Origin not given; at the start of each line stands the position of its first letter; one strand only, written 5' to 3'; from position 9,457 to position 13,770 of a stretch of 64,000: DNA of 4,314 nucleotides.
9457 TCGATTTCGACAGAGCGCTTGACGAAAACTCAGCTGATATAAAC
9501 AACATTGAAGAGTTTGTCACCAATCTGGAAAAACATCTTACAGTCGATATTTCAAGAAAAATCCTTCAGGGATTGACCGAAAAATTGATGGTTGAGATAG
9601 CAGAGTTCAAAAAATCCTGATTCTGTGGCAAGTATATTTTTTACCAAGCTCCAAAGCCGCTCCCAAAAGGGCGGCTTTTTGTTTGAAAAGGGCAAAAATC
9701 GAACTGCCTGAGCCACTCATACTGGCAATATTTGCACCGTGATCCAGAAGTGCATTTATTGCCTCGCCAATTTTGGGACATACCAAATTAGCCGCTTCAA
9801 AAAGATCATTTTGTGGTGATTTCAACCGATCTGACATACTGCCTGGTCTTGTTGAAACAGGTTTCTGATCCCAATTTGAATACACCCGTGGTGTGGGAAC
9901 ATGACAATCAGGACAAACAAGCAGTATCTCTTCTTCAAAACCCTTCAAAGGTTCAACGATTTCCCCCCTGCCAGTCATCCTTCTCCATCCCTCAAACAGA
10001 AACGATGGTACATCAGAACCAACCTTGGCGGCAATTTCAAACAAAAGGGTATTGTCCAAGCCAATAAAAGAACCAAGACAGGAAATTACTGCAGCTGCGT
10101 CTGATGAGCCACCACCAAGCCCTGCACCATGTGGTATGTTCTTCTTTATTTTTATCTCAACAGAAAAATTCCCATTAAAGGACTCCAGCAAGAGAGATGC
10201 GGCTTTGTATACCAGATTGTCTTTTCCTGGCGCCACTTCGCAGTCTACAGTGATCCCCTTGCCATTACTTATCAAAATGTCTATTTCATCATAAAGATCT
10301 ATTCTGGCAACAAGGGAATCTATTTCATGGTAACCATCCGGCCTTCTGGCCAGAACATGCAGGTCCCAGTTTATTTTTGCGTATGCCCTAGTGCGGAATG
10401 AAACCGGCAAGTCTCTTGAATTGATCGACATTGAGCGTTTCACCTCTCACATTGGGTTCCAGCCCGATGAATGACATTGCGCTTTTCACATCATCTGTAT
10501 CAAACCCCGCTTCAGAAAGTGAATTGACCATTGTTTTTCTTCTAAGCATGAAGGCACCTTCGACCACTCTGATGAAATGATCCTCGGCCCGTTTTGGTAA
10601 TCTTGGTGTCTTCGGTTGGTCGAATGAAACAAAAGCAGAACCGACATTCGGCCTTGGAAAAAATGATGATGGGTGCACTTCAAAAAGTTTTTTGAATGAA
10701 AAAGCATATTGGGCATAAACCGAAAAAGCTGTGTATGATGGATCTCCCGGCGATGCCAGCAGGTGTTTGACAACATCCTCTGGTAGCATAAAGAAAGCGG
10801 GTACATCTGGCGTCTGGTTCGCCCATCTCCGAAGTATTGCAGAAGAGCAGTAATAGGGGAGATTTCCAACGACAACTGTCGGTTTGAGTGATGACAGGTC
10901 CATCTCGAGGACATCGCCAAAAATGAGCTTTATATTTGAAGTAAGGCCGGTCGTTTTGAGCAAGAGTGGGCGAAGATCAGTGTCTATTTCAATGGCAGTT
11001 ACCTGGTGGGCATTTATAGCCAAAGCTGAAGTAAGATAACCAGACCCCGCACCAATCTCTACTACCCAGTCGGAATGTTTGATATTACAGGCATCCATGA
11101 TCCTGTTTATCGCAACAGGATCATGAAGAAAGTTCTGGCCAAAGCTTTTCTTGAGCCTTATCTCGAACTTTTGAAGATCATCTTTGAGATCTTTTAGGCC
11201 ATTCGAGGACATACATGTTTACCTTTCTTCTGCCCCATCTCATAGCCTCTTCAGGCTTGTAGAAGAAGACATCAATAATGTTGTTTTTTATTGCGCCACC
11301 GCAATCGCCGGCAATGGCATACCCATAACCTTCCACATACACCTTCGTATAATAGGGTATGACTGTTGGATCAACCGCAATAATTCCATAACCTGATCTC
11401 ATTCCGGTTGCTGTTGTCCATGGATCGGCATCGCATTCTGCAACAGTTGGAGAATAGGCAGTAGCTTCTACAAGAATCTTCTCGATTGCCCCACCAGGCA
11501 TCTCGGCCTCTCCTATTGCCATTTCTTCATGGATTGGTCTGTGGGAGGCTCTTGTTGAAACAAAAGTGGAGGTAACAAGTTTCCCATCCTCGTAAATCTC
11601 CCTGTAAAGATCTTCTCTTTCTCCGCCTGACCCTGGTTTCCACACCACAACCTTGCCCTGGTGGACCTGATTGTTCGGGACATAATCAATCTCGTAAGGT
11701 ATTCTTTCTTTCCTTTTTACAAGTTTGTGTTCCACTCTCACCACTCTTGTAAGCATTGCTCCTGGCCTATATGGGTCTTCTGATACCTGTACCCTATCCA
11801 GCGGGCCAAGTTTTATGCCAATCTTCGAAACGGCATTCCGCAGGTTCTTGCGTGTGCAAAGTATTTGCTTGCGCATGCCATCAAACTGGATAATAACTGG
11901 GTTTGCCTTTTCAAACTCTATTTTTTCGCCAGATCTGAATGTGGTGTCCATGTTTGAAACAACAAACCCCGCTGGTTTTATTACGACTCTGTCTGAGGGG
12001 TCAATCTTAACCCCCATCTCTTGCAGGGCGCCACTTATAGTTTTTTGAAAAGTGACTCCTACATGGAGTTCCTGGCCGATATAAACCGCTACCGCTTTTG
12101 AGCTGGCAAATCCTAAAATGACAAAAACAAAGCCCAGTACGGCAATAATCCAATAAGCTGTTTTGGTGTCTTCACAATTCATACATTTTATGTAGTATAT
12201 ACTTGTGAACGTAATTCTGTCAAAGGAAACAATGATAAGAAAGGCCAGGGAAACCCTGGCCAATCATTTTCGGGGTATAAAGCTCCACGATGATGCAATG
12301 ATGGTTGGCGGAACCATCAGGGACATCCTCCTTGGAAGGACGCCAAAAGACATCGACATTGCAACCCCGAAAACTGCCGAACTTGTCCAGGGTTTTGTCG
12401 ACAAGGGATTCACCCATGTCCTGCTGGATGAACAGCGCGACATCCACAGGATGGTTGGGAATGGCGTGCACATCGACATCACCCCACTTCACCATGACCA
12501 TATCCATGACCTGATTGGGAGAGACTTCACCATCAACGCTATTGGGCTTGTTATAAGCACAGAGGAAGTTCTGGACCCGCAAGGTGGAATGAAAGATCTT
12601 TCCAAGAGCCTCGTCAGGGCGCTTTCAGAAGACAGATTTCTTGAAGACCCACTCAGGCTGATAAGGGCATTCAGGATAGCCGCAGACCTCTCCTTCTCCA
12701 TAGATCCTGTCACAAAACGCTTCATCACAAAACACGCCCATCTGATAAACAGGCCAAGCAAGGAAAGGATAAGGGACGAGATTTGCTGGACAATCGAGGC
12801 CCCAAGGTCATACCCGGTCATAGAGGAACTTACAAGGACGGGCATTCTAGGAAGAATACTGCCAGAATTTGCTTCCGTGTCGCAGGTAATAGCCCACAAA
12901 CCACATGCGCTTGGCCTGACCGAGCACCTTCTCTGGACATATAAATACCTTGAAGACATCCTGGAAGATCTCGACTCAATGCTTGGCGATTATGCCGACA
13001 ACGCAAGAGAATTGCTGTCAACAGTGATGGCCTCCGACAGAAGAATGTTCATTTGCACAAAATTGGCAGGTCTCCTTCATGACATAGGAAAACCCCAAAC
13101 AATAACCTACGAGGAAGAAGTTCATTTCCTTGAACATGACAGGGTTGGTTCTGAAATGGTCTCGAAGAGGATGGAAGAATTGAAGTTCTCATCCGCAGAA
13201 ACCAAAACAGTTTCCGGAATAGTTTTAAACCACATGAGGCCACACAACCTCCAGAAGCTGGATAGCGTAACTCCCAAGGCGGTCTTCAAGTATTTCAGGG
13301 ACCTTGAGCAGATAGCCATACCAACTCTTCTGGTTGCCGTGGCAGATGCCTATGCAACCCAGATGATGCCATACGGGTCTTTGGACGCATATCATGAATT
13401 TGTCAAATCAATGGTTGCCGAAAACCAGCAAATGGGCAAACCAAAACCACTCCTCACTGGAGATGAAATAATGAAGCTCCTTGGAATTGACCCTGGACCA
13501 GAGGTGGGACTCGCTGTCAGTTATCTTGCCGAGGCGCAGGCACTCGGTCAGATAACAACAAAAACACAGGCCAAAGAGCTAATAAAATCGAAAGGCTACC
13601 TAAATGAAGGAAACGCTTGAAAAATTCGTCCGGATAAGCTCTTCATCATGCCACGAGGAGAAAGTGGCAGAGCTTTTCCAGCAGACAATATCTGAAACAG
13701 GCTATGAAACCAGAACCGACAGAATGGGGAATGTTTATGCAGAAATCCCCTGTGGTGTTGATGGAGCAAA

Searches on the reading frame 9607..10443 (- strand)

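Call 52: search_protein_families(library=pfam, proteins=[window:9607-10443:-], max_evalue=0.00001)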
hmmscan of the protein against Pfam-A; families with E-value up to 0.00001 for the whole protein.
window:9607-10443:- (278 aa): 2 families
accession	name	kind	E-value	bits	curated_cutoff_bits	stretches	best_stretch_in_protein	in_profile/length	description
PF00288.32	GHMP_kinases_N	-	5e-16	59.1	22.3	1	76-152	1-87/87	GHMP kinases N terminal domain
PF08544.19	GHMP_kinases_C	-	2.7e-08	34.6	21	1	213-267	24-80/85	GHMP kinases C terminal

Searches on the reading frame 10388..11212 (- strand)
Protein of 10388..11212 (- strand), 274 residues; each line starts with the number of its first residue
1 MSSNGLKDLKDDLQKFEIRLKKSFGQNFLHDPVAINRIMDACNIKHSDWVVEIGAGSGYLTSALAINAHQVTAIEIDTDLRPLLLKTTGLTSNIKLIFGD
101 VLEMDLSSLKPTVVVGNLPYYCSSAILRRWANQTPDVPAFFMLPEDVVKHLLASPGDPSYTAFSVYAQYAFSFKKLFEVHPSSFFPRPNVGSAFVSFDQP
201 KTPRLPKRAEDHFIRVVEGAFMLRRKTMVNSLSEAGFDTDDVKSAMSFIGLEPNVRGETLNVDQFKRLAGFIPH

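Call 52: search_protein_families(library=pfam, proteins=[window:10388-11212:-], max_evalue=0.00001)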
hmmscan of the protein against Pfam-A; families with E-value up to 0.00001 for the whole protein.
window:10388-11212:- (274 aa): 1 family
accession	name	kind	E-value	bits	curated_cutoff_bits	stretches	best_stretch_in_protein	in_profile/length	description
PF00398.26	RrnaAD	-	1.2e-51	175.7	24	1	20-268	4-257/263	Ribosomal RNA adenine dimethylase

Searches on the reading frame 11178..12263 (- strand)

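Call 52: search_protein_families(library=pfam, proteins=[window:11178-12263:-], max_evalue=0.00001)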
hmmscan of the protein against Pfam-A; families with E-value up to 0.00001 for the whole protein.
window:11178-12263:- (361 aa): 3 families
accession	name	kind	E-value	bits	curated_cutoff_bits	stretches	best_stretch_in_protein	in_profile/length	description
PF06725.17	3D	-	2.9e-18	66.3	23.8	1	295-354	3-72/72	3D domain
PF07501.17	G5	-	1.8e-10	41.3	23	1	181-251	3-73/75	G5 domain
PF03990.20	DUF348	-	4.7e-07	29.9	24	0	123-162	1-40/41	G5-linked-Ubiquitin-like domain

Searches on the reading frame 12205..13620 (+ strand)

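Call 52: search_protein_families(library=pfam, proteins=[window:12205-13620:+], max_evalue=0.00001)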
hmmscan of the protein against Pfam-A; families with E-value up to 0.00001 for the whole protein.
window:12205-13620:+ (471 aa): 3 families
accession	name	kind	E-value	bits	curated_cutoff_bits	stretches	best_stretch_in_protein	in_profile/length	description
PF01743.26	PolyA_pol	-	9.5e-18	65.2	23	2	32-99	2-70/126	Poly A polymerase head domain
PF12627.12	PolyA_pol_RNAbd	-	1.7e-13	50.6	22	1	164-223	2-61/64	Probable RNA and SrmB- binding site of polymerase A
PF01966.28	HD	-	2.8e-13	50.6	22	1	240-384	3-114/116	HD domain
